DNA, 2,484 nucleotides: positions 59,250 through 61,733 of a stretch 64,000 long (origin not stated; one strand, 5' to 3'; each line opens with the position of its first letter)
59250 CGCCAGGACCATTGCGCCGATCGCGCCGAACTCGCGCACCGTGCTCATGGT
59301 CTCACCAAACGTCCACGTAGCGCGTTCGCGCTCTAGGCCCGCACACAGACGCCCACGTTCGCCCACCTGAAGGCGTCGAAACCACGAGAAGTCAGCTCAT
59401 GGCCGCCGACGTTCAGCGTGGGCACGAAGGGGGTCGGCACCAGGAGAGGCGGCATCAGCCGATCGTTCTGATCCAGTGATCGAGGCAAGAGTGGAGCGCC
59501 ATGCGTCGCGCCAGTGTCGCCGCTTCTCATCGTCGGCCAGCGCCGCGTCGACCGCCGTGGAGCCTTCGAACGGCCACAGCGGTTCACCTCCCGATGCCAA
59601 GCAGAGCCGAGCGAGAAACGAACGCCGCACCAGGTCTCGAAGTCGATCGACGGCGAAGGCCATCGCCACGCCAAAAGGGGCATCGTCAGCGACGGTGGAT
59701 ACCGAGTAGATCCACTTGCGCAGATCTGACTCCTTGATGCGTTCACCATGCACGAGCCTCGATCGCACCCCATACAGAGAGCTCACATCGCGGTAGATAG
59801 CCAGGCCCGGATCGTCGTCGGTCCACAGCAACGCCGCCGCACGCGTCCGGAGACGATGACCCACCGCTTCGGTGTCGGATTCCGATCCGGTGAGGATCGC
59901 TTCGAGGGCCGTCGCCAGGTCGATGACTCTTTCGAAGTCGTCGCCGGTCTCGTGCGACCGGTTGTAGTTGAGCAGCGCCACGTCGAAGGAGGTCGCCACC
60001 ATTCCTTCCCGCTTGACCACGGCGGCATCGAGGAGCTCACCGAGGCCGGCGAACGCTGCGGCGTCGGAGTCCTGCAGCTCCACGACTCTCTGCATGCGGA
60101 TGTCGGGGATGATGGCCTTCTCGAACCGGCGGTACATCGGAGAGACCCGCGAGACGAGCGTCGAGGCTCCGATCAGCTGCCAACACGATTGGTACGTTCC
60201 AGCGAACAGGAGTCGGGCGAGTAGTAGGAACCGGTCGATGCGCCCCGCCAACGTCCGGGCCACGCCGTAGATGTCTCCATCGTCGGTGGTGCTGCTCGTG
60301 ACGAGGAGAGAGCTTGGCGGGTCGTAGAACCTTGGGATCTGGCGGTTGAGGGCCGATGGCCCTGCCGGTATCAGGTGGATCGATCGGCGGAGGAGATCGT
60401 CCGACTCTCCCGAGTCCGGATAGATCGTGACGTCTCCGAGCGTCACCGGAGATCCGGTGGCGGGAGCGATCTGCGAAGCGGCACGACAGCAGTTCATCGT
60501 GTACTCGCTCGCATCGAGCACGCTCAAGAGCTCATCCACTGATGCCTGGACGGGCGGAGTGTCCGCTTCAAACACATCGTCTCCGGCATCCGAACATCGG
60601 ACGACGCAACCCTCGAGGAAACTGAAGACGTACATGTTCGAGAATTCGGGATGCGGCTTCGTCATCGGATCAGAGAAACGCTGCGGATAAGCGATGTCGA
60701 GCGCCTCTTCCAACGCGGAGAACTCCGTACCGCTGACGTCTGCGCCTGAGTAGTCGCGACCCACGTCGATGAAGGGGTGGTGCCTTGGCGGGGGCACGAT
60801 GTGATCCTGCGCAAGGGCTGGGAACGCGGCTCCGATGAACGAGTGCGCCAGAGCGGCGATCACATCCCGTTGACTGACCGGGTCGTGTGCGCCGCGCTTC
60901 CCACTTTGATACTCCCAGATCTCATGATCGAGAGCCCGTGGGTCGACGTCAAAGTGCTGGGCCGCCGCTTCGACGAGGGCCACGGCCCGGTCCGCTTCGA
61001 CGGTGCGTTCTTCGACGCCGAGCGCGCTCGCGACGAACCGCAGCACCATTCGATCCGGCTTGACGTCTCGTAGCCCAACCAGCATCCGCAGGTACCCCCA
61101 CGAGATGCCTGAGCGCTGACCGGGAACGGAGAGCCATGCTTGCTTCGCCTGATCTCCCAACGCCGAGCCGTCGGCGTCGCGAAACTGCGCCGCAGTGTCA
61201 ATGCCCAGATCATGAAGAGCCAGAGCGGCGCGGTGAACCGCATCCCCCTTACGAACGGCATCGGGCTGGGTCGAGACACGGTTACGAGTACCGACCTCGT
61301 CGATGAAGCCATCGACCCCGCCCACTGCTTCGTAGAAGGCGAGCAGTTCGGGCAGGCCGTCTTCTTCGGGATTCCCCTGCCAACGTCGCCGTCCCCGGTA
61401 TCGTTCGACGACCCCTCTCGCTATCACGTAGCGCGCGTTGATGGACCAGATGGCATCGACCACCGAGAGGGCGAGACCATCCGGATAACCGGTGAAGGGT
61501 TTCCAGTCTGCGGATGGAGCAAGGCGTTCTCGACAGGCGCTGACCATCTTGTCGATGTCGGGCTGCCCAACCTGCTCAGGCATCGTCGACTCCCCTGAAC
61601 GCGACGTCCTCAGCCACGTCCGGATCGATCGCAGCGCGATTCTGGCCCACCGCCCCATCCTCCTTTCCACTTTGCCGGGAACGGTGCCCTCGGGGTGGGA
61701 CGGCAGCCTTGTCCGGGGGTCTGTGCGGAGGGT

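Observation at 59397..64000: Divergent HEPN-like / wHTH-P-loop NTPase gene pair on an integrase island: candidate undescribed defence-type module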

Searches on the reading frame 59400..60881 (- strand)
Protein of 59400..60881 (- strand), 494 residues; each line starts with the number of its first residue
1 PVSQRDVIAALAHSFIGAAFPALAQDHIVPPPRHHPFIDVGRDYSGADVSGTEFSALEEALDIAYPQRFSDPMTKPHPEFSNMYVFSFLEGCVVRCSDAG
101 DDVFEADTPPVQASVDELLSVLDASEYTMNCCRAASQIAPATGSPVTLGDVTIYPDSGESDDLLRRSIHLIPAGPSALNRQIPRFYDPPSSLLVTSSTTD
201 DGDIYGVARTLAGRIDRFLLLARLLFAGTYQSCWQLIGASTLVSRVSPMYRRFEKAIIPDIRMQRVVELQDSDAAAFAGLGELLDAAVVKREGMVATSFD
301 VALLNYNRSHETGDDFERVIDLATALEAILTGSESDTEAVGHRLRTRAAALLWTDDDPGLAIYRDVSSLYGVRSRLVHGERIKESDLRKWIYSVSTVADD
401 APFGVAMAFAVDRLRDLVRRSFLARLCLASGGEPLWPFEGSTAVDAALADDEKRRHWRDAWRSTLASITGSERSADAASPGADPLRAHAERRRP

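Call 45: predict_structure(alignment_id=A2)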
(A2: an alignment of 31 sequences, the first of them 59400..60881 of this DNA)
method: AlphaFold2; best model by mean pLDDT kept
length: 494 residues; sequences in the alignment: 31
mean_pLDDT: 88.3   pTM: 0.88
mean pLDDT of the five models: 88.3, 87.4, 86.8, 86.4, 85.9
residues with pLDDT >= 90: 299; 70-90: 154; 50-70: 37; < 50: 4
segments of 3 or more residues with pLDDT < 50: none
pLDDT, mean of each block of 10 residues (from residue 1): 88 98 94 86 90 97 93 88 95 93 94 98 94 92 94 91 91 86 64 96 93 96 88 92 92 65 76 94 79 73 91 85 94 79 94 93 92 88 90 86 84 92 94 84 89 96 93 84 61 48
secondary structure, 60 per line:
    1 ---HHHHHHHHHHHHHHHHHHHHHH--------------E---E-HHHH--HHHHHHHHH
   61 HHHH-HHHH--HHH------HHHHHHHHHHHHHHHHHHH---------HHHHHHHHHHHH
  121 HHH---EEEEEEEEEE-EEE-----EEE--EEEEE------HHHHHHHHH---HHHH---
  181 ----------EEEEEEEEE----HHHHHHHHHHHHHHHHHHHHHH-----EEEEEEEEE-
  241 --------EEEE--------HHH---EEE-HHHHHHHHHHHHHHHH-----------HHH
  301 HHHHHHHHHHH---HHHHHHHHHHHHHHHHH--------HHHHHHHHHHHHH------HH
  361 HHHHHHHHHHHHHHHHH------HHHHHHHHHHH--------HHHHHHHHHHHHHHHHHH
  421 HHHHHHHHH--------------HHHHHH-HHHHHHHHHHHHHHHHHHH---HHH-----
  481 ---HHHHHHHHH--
elements in order: H4-25 H46-49 H52-64 H66-69 H81-99 H109-123 E127-136 E138-140 E146-148 E151-155 H162-170 H174-177 E191-199 H204-225 E231-239 E249-252 E267-269 H271-286 H298-311 H315-331 H340-352 H359-377 H384-394 H403-429 H444-449 H451-469 H484-492

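Call 47: fold_search(model_id=the predicted structure, library=pdb)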
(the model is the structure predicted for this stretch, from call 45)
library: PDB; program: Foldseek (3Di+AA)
matches with E <= 10: 251; with E <= 0.001: 0
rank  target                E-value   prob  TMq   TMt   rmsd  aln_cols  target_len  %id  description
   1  5wa4_C                5.0e-01  0.08  0.11  0.15  20.2       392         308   14  Pyridine synthase, TbtD, from thiomuracin biosynthesis bound to an N-terminal leader peptide fragment (released 2017-11-22)
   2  9qdp                  7.2e-01  0.14  0.12  0.22  12.9       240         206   12  De novo designed enzyme for Morita-Baylis-Hillman reaction MBH2 (released 2025-12-10)
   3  1hdb_B                8.3e-01  0.14  0.08  0.20  13.1       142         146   15  ANALYSIS OF THE CRYSTAL STRUCTURE, MOLECULAR MODELING AND INFRARED SPECTROSCOPY OF THE DISTAL BETA-HEME POCKET VALINE6 (released 1996-04-03)
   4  3ipm_O                8.3e-01  0.08  0.08  0.15  17.5       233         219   12  Crystal Structure of Archaeal 20S Proteasome in Complex with the C-terminus of PAN (released 2009-12-29)
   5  5mr6_A                8.7e-01  0.04  0.10  0.12  25.6       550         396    9  XiaF from Streptomyces sp. in complex with FADH2 and Glycerol (released 2017-06-28)
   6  7kzt_U                9.1e-01  0.06  0.13  0.08  21.1       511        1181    9  Structure of the human fanconi anaemia Core-UBE2T-ID-DNA complex in intermediate state (released 2021-03-10)
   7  2or0_A                9.1e-01  0.05  0.10  0.12  25.8       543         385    9  Structural Genomics, the crystal structure of a putative hydroxylase from Rhodococcus sp. RHA1 (released 2007-03-06)
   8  1a01_B                9.9e-01  0.12  0.08  0.20  13.1       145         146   16  HEMOGLOBIN (VAL BETA1 MET, TRP BETA37 ALA) MUTANT (released 1998-03-18)
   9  9u80_R                1.2e+00  0.04  0.09  0.11  27.9       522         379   10  Cryo-EM structure of conivaptan-bound human vasopressin V2 receptor complex with Fab (released 2025-12-10)
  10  9gbt_A                1.4e+00  0.08  0.11  0.20  17.6       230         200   11  De novo designed retro-aldolase 13 (RAD13) (released 2025-08-13)
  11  1ya7_O                1.4e+00  0.07  0.08  0.15  18.1       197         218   13  Implications for interactions of proteasome with PAN and PA700 from the 1.9 A structure of a proteasome-11S activator  (released 2005-07-26)
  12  1tox_B                1.4e+00  0.02  0.10  0.10  21.8       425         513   11  DIPHTHERIA TOXIN DIMER COMPLEXED WITH NAD (released 1996-06-10)
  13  1dxt_B                1.5e+00  0.09  0.08  0.20  13.0       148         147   16  HIGH-RESOLUTION X-RAY STUDY OF DEOXY RECOMBINANT HUMAN HEMOGLOBINS SYNTHESIZED FROM BETA-GLOBINS HAVING MUTATED AMINO  (released 1993-10-31)
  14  1aby_B                1.6e+00  0.10  0.08  0.20  13.0       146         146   15  CYANOMET RHB1.1 (RECOMBINANT HEMOGLOBIN) (released 1998-02-25)
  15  2or0_B                1.6e+00  0.02  0.10  0.11  25.8       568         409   10  Structural Genomics, the crystal structure of a putative hydroxylase from Rhodococcus sp. RHA1 (released 2007-03-06)
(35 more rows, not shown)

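Call 54: search_solved_structures(query=A4, max_evalue=10, show_alignments=3)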
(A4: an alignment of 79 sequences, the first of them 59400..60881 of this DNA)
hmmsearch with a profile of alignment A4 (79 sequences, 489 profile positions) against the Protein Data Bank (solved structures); distinct sequences matched with E-value up to 10: 2.
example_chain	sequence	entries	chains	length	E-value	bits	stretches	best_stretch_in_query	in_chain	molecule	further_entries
7jqe_A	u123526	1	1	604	0.14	13.9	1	54-186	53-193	ESAT-6/WXG100 secretion system protein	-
6vfi_A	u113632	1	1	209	9.2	8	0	59-133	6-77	O43_dn18A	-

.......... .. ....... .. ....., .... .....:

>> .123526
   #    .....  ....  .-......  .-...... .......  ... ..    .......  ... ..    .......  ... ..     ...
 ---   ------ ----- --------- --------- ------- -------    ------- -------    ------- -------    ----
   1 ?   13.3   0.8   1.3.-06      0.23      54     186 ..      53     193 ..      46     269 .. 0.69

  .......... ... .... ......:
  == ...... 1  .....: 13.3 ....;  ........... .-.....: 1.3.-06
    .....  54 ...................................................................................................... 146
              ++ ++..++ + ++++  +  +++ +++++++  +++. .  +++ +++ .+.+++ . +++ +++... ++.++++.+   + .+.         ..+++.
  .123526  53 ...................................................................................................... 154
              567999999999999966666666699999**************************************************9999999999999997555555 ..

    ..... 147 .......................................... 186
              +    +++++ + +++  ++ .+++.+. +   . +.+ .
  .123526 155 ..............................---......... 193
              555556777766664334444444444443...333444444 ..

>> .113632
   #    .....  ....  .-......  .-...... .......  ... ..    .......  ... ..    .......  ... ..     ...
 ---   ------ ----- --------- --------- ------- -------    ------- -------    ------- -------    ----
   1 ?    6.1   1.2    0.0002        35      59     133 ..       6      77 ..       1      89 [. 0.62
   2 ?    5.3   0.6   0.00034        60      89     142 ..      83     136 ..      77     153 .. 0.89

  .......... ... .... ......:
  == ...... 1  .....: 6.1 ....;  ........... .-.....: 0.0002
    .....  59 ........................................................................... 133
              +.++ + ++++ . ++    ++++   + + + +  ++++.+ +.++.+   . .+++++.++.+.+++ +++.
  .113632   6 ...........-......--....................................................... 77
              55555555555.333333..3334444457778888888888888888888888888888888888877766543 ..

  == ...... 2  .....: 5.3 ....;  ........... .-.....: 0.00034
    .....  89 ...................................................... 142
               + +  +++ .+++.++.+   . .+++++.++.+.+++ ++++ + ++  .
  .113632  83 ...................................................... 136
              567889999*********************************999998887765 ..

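Call 55: search_protein_families(library=pfam, alignment_id=A4, max_evalue=1)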
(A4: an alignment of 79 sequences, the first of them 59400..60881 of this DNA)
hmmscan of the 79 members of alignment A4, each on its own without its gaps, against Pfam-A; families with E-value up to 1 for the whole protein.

A. member 1, window:59400-60881:- (494 aa): 0 families

B. families by the number of members that match (of 79 scanned): 22 families
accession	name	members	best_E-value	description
PF17401.7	DUF5407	1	0.0074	Family of unknown function (DUF5407)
PF23850.1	DUF7213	1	0.022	Family of unknown function (DUF7213)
PF08241.18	Methyltransf_11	1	0.024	Methyltransferase domain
PF03428.19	RP-C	1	0.028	Replication protein C N-terminal domain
PF12867.12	DinB_2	1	0.034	DinB superfamily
PF13847.12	Methyltransf_31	1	0.041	Methyltransferase domain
PF06812.17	ImpA_N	1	0.069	ImpA, N-terminal, type VI secretion system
PF13531.11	SBP_bac_11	1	0.072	Bacterial extracellular solute-binding protein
PF13281.12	MAP3K_TRAF_bd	1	0.096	MAP3K TRAFs-binding domain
PF01476.26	LysM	1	0.096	LysM domain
PF14841.11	FliG_M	1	0.1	FliG middle domain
PF16751.10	RsdA_SigD_bd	1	0.11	Anti-sigma-D factor RsdA to sigma factor binding region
PF12205.13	GIT1_C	1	0.12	G protein-coupled receptor kinase-interacting protein 1 C term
PF05837.17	CENP-H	1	0.13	Centromere protein H (CENP-H)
PF04545.22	Sigma70_r4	1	0.18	Sigma-70, region 4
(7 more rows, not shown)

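Call 73: fold_search(model_id=the predicted structure, library=viral)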
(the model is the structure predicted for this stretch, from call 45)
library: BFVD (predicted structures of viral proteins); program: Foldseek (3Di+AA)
matches with E <= 10: 224; with E <= 0.001: 0
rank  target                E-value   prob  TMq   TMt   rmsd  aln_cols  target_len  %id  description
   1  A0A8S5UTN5            5.5e-01  0.10  0.11  0.13  17.6       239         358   10  Uncharacterized protein [Myoviridae sp. ctYA416]
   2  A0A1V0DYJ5            5.8e-01  0.06  0.11  0.13  22.2       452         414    8  (no name in the UniProt tables at hand)
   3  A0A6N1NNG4            6.6e-01  0.13  0.12  0.17  18.7       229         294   10  Putative translation factor [Tupanvirus soda lake]
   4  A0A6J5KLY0            7.6e-01  0.08  0.10  0.06  18.1       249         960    8  Peptidase M23 [uncultured Caudovirales phage]
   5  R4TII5                8.3e-01  0.03  0.10  0.07  26.6       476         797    7  (no name in the UniProt tables at hand)
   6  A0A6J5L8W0            9.1e-01  0.03  0.07  0.09  26.7       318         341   10  Flagellar basal-body/hook protein, C-terminal domain containing protein [uncultured Caudovirales phage]
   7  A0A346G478            1.0e+00  0.08  0.11  0.11  19.3       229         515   11  (no name in the UniProt tables at hand)
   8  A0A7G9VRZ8            1.0e+00  0.06  0.12  0.11  19.4       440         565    8  Tail length tape-measure protein [Rheinheimera phage vB_RspM_barba_12-9E]
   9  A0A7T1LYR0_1          1.2e+00  0.04  0.08  0.06  19.1       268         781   10  RNA-directed RNA polymerase [Shenzhen Rhabdo-like virus 2]
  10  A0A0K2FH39            1.3e+00  0.11  0.12  0.22  15.2       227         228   13  Uncharacterized protein [Achromobacter phage phiAxp-2]
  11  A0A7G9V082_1          1.3e+00  0.07  0.11  0.07  17.2       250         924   13  Tape measure protein [Mycobacterium phage Rope]
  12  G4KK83                1.3e+00  0.04  0.11  0.11  26.4       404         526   12  (no name in the UniProt tables at hand)
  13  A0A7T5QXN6            1.3e+00  0.03  0.11  0.06  30.3       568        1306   13  Uncharacterized protein [Cronobacter phage A24]
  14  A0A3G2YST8            1.5e+00  0.16  0.14  0.27  13.6       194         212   12  Putative ORF3 protein [Genomoviridae sp.]
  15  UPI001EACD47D         1.5e+00  0.13  0.13  0.21  18.1       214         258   10  (no name look-up for this kind of identifier)
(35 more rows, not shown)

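Call 76: search_protein_families(library=padloc, alignment_id=A4, max_evalue=10)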
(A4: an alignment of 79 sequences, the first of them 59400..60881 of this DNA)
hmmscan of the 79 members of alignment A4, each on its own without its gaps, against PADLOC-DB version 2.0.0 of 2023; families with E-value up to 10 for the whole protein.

A. member 1, window:59400-60881:- (494 aa): 0 families

B. families by the number of members that match (of 79 scanned): 4 families
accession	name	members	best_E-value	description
PDLC01148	RecD_like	1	0.0018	RecD/Tra ATPase fused to N-terminal HHH domain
PDLC03586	REase_II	1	0.028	Type II restriction enzyme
PDLC03820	RTasHEPN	1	0.029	DRT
PDLC02529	PglX|PglXI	1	0.032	PglX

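Call 107: find_related_loci(query=A4, collection=viral_contigs, flank=8000)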
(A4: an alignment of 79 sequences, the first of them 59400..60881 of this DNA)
Query A4 (494 aa) in viral_contigs; peptide patterns used: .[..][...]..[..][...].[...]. (x = any residue, [..] = any of these).
26 stretches matched a pattern, but none encodes a relative of the query by tblastn (E <= 1e-3).

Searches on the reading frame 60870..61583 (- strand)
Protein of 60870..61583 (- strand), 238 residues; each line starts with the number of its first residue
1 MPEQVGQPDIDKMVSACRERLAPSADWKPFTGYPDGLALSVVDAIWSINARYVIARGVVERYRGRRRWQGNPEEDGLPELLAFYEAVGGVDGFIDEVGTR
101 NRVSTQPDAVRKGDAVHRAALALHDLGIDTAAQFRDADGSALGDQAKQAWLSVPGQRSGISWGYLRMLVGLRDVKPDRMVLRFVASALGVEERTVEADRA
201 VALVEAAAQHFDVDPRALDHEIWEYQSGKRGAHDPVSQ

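Call 72: search_solved_structures(query=A5, max_evalue=10, show_alignments=3)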
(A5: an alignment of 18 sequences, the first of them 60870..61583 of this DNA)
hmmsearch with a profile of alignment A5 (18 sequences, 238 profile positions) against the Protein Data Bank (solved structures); distinct sequences matched with E-value up to 10: 12.
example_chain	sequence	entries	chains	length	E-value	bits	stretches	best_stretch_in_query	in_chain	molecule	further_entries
5wjw_A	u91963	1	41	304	0.25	13.7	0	52-101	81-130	Flagellin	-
2fao_A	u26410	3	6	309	0.44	12.9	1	72-106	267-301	probable ATP-dependent DNA ligase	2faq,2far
6gow_D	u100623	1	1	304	0.45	12.9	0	52-101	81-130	Flagellin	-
5maw_D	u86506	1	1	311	0.48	12.8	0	52-101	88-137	Flagellin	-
5wju_A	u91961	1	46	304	0.5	12.7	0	52-101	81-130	Flagellin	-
5wjy_A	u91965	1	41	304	0.55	12.6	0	52-101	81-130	Flagellin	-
5wjx_A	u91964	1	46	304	0.62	12.4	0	52-101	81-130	Flagellin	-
8wg1_A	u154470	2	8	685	0.64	12.4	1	132-184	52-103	Candidate alpha-glucosidase Glycoside hydrolase family 97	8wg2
8wg0_A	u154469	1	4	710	0.7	12.3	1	132-184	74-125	Candidate alpha-glucosidase Glycoside hydrolase family 97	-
4bb2_A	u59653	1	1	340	0.92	11.9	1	76-131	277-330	CORTICOSTEROID-BINDING GLOBULIN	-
4c49_A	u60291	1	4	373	1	11.7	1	76-131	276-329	CORTICOSTEROID-BINDING GLOBULIN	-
4c41_A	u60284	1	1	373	1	11.7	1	76-131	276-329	CORTICOSTEROID-BINDING GLOBULIN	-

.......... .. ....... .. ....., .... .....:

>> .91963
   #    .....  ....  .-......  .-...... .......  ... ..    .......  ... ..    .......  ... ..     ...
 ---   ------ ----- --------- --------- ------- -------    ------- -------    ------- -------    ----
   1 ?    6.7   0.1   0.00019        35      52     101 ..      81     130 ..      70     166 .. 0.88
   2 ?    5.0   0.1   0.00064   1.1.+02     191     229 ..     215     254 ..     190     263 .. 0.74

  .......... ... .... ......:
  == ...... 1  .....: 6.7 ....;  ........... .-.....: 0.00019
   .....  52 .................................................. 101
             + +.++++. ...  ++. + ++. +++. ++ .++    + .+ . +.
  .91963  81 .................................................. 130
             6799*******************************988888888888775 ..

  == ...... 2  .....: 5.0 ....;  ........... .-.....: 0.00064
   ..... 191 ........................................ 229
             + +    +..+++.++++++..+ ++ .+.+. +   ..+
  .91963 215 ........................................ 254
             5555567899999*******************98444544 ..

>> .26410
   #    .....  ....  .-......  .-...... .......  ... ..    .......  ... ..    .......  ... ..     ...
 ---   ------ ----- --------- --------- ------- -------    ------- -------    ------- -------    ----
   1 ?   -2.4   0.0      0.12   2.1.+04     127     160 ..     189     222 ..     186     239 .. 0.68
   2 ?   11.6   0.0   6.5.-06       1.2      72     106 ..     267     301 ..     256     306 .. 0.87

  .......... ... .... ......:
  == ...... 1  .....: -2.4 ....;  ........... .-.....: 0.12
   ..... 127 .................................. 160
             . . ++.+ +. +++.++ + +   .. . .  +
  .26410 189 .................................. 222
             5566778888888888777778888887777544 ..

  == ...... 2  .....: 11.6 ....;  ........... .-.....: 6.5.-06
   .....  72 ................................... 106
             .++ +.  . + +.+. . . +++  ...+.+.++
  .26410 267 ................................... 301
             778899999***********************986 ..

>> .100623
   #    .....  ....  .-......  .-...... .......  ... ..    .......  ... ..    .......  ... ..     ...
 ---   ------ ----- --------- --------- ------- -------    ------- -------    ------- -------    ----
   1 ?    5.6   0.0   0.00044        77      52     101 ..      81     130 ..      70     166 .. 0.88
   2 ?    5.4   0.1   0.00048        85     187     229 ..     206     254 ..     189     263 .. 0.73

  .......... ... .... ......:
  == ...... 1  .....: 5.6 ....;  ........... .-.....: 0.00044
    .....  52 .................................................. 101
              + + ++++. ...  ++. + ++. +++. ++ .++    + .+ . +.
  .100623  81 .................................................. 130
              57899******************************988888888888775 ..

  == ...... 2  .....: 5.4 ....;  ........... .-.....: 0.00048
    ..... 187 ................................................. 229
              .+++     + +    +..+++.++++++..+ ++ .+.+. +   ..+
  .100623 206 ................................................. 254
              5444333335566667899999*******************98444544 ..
